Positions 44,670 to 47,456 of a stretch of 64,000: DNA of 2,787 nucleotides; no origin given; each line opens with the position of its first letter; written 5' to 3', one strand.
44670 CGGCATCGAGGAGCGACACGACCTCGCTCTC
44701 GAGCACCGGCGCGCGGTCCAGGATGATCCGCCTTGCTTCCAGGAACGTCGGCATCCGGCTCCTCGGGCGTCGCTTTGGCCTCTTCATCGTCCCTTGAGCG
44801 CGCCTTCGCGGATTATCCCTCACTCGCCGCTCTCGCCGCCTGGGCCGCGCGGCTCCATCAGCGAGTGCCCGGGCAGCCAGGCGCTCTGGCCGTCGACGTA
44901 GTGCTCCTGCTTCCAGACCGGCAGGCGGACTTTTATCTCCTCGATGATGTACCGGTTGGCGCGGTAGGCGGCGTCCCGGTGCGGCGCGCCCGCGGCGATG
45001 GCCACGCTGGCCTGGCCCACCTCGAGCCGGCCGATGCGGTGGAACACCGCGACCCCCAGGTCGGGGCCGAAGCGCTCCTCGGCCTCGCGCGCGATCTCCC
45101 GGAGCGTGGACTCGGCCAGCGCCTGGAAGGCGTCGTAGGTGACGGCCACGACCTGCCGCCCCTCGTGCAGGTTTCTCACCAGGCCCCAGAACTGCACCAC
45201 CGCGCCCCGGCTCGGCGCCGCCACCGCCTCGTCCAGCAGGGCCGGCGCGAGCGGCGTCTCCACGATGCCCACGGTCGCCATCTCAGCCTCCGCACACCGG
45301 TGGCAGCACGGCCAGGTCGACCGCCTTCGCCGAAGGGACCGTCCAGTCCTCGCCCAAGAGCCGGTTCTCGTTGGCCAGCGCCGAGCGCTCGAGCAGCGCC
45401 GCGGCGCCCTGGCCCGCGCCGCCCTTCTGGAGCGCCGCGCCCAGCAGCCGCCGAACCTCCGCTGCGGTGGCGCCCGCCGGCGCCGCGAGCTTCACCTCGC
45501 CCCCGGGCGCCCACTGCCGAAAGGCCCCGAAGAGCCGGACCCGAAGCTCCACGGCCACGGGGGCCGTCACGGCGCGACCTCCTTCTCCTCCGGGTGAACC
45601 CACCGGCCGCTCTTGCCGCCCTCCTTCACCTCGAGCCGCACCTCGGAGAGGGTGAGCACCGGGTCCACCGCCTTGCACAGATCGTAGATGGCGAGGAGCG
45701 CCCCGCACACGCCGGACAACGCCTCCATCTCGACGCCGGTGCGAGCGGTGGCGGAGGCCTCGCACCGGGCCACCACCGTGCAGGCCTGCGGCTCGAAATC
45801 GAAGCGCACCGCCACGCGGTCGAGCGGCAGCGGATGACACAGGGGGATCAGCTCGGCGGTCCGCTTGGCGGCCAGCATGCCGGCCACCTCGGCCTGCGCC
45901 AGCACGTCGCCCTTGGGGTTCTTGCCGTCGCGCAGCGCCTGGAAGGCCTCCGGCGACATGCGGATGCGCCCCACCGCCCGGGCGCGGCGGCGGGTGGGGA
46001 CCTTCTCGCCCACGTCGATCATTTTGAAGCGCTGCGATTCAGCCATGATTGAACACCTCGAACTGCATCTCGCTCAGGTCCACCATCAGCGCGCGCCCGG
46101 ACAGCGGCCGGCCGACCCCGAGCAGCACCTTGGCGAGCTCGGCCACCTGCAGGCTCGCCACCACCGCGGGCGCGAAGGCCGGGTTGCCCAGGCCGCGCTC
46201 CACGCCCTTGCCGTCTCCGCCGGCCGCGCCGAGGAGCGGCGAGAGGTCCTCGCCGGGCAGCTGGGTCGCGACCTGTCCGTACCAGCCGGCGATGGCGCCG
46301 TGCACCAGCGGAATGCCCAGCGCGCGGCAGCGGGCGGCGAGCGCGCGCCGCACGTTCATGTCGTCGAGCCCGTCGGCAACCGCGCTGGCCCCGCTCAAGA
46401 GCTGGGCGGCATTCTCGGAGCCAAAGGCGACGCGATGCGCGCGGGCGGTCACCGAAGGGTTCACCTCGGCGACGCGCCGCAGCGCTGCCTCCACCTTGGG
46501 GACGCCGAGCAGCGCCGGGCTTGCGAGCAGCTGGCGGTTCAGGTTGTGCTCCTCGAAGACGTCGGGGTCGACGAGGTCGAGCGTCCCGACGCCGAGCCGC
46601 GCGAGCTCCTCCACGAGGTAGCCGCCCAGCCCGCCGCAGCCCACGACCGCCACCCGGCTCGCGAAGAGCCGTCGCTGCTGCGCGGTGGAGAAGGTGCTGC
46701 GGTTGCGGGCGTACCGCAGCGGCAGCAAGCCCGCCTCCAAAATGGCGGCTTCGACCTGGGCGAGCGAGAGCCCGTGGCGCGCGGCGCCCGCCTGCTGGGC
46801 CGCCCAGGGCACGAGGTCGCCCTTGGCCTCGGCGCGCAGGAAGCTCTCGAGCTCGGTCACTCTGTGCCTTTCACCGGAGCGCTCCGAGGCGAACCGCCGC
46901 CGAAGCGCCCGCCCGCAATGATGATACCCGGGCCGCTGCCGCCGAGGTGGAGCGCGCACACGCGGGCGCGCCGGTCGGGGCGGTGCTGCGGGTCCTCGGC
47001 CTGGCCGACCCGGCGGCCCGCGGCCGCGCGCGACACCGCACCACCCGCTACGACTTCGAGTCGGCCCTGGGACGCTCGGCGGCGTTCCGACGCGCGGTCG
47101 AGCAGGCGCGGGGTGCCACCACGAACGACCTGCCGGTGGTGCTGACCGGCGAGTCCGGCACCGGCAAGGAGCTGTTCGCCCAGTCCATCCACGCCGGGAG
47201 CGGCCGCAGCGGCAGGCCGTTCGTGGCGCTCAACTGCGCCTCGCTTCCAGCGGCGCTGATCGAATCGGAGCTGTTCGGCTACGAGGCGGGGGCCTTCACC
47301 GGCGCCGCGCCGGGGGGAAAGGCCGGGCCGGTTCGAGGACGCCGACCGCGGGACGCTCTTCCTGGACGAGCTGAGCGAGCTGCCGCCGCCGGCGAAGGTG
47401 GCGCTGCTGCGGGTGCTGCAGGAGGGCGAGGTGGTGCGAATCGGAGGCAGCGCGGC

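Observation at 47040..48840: Sigma-54 activator pseudogene split by a lower-GC insertion flanked by ~290-bp direct repeats of the gene itself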

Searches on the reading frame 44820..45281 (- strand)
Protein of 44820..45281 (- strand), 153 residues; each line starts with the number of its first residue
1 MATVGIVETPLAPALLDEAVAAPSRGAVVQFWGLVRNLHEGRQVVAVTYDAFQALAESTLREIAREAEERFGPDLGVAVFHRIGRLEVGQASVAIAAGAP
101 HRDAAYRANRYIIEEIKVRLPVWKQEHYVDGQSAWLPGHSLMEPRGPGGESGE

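Call 41: search_protein_families(library=pfam, proteins=[window:44820-45281:-], max_evalue=0.00001)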
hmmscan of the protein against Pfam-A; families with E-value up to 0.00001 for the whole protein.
window:44820-45281:- (153 aa): 1 family
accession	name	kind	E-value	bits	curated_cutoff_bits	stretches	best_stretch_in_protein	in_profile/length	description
PF02391.22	MoaE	-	7.5e-31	107.1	23.4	1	7-118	2-113/114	MoaE protein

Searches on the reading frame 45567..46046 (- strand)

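Call 41: search_protein_families(library=pfam, proteins=[window:45567-46046:-], max_evalue=0.00001)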
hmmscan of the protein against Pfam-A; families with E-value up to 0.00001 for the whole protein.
window:45567-46046:- (159 aa): 1 family
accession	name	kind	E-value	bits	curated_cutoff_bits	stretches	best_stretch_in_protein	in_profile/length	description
PF01967.27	MoaC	-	1.7e-48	164.5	27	1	9-144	1-136/136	MoaC family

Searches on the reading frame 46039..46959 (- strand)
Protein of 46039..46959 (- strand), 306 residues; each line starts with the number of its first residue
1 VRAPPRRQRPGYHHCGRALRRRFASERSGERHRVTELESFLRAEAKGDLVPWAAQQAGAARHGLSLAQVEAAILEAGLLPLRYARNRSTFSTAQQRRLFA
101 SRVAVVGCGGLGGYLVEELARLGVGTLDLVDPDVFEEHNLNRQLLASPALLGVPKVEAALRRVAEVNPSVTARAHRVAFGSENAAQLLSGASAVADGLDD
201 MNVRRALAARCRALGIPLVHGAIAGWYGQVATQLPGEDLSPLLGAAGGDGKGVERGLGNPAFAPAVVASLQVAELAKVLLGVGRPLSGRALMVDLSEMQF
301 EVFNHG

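Call 6: search_protein_families(library=pfam, proteins=[window:46039-46959:-], max_evalue=0.1)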
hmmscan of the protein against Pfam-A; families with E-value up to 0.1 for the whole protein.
window:46039-46959:- (306 aa): 2 families
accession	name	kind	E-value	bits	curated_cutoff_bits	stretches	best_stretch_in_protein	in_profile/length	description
PF00899.27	ThiF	-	1.3e-50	172.3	28.1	1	83-304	1-228/238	ThiF family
PF13241.12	NAD_binding_7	-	0.06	14.4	22.1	0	101-218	8-89/104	Putative NAD(P)-binding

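Call 18: find_related_loci(query=window:46042-46860:-, collection=genome_contigs, flank=10000)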
Query window:46042-46860:- (273 aa) in genome_contigs; peptide patterns used: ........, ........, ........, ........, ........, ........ (x = any residue, [..] = any of these).
309 stretches matched a pattern; 176 encode a relative of the query (tblastn E <= 1e-3); the best 80 are kept; 80 distinct loci.
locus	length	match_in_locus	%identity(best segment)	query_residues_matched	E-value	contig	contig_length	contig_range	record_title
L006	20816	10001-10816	64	1-273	4e-106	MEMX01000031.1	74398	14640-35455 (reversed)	MAG: Anaeromyxobacter sp. RBG_16_69_14 RBG_16_scaffold_1643, whole genome shotgun sequence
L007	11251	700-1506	63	1-269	2e-105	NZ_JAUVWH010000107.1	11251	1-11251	MAG: Geoalkalibacter sp. isolate CSMAG_1185 CSMAG_1185_k127_3524301_length_11251_cov_83.6791, whole genome shotgun seque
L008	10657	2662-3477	66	2-273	8e-105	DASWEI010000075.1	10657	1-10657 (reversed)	MAG TPA_asm: Anaeromyxobacter sp. isolate SMAG_U2758 k141_170101, whole genome shotgun sequence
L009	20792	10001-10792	71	4-268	4e-104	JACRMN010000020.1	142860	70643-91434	MAG: Deltaproteobacteria bacterium isolate NC_groundwater_1908_Pr3_S2p5_74_37 SR2-18-S2p5_coassembly_scaffold_225035, wh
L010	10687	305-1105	58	1-267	2e-103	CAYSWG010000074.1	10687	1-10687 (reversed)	MAG TPA_asm: uncultured Geobacteraceae bacterium isolate SRP257756_co1_206 genome assembly, contig: NODE_5611_length_106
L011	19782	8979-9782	60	1-268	3e-102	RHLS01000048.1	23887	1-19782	MAG: Desulfuromonadales bacterium isolate GT-UBC1 NODE_75_length_23887_cov_46.863_ID_407211, whole genome shotgun sequen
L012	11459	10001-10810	60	1-270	1e-99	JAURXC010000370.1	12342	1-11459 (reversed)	MAG: Deltaproteobacteria bacterium isolate E10_concoct.bin.77_sub E10_k141_385815, whole genome shotgun sequence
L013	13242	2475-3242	64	16-272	1e-99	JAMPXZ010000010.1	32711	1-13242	MAG: Oligoflexia bacterium isolate R2F_R2FSRR_metabat.55 R2F_C670, whole genome shotgun sequence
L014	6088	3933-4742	62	1-267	1e-98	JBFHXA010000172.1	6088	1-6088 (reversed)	MAG: Trichloromonas sp. isolate Mix_sand09.2021.07.Z.44 k141_176162_length_6088_cov_9.4469, whole genome shotgun sequenc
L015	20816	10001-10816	55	1-272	3e-98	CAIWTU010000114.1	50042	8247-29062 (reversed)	MAG: uncultured Geobacter sp. isolate AlinenLipids_bin-4213 genome assembly, contig: bin-4213:114/171, whole genome shot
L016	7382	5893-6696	58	1-268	3e-98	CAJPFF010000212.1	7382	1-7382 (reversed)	Geobacteraceae bacterium isolate GEOBC genome assembly, contig: CONTIG_212, whole genome shotgun sequence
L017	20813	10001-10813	58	1-271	3e-98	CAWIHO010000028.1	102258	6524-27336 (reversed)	MAG: uncultured delta proteobacterium isolate MFD03726.bin.2.118 genome assembly, contig: contig_25901, whole genome sho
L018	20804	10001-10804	58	1-268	5e-98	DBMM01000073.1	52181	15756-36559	MAG TPA_asm: Geobacter sp. UBA698 UBA698_contig_2614, whole genome shotgun sequence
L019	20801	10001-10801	54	1-267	3e-97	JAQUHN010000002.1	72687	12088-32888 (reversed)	MAG: Geobacteraceae bacterium isolate STCSWMC_38 NODE_589_length_72687_cov_3.507704_ST_CSWMC, whole genome shotgun seque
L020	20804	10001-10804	57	1-268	4e-97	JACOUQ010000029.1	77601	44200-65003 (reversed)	MAG: Geobacter sp. isolate NC_groundwater_76_Ag_B-0.1um_57_74 GD18-4_B1_scaffold_1843538, whole genome shotgun sequence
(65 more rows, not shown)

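Call 70: search_protein_families(library=pfam, proteins=[L006:7846-9582:+, L006:5527-7500:-, L008:4777-6894:+, L008:6957-8354:+, L008:8635-9921:+], max_evalue=0.00001)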
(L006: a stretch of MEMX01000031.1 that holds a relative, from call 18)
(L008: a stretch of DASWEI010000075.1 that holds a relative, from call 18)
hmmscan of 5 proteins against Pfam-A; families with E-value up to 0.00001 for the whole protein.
L006:7846-9582:+ (578 aa): 2 families
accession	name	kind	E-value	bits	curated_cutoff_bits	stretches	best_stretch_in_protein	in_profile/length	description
PF01314.23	AFOR_C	-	5.8e-75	253.3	27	1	229-562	7-350/385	Aldehyde ferredoxin oxidoreductase, domains 2 & 3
PF02730.20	AFOR_N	-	1.7e-55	188.3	29.8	1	3-206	2-197/199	Aldehyde ferredoxin oxidoreductase, N-terminal domain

L006:5527-7500:- (657 aa): 4 families
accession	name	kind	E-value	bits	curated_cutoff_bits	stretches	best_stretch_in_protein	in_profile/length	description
PF00158.32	Sigma54_activat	-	1.2e-62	211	20.2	1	343-510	1-167/168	Sigma-54 interaction domain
PF14532.12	Sigma54_activ_2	-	3.9e-18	66.5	25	1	358-515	15-138/138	Sigma-54 interaction domain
PF25601.1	AAA_lid_14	-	2.1e-17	63.1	27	1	516-586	1-73/87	AAA+ ATPase lid domain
PF02954.25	HTH_8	-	4.1e-09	36.5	22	1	610-648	4-42/42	Bacterial regulatory protein, Fis family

L008:4777-6894:+ (705 aa): 6 families
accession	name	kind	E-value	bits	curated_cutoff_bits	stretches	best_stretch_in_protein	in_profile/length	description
PF00158.32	Sigma54_activat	-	1.5e-63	213.9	20.2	1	371-538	1-167/168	Sigma-54 interaction domain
PF14532.12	Sigma54_activ_2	-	6.4e-20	72.2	25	1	377-543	9-138/138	Sigma-54 interaction domain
PF25601.1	AAA_lid_14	-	2e-19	69.7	27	1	544-620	1-77/87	AAA+ ATPase lid domain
PF02954.25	HTH_8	-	4.3e-12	46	22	1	656-694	4-42/42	Bacterial regulatory protein, Fis family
PF07728.20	AAA_5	-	3.4e-09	37.3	22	1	394-515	1-124/139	AAA domain (dynein-related subfamily)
PF13384.12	HTH_23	-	2e-07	31.1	24.6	1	658-694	6-41/50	Homeodomain-like domain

L008:6957-8354:+ (465 aa): 2 families
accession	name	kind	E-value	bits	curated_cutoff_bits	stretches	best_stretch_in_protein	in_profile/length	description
PF04055.27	Radical_SAM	-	8.4e-15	55.8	29.5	1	49-214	1-165/166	Radical SAM superfamily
PF13186.11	SPASM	-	1.1e-10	42.1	21.5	1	350-427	1-66/67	Iron-sulfur cluster-binding domain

L008:8635-9921:+ (428 aa): 3 families
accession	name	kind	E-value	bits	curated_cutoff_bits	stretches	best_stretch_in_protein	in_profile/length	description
PF25137.1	ADH_Fe_C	-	3.3e-56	190.5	27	1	225-419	1-193/194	Fe-containing alcohol dehydrogenase family, C-terminal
PF00465.25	Fe-ADH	-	4.8e-42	143.9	31.3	1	47-214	3-168/168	Iron-containing alcohol dehydrogenase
PF13685.12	Fe-ADH_2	-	4.5e-09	36.9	28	1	54-142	6-93/149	Iron-containing alcohol dehydrogenase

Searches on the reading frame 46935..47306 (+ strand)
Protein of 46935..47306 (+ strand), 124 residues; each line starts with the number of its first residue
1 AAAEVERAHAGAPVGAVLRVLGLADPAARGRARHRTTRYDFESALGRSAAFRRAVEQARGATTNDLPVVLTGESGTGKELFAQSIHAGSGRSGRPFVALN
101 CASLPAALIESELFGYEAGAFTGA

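Call 6: search_protein_families(library=pfam, proteins=[window:46935-47306:+], max_evalue=0.1)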
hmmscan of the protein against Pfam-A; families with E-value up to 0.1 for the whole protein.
window:46935-47306:+ (124 aa): 4 families
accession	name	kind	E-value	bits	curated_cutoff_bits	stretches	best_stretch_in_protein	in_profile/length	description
PF00158.32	Sigma54_activat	-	7.2e-28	97.8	20.2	1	45-124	2-81/168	Sigma-54 interaction domain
PF14532.12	Sigma54_activ_2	-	8.9e-09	36.1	25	1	46-111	2-67/138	Sigma-54 interaction domain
PF24165.1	TMP_C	-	0.021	15.3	27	1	44-58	10-24/36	Tape measure protein C-terminal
PF13191.12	AAA_16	-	0.028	15.4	32.6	1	49-104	7-63/167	AAA ATPase domain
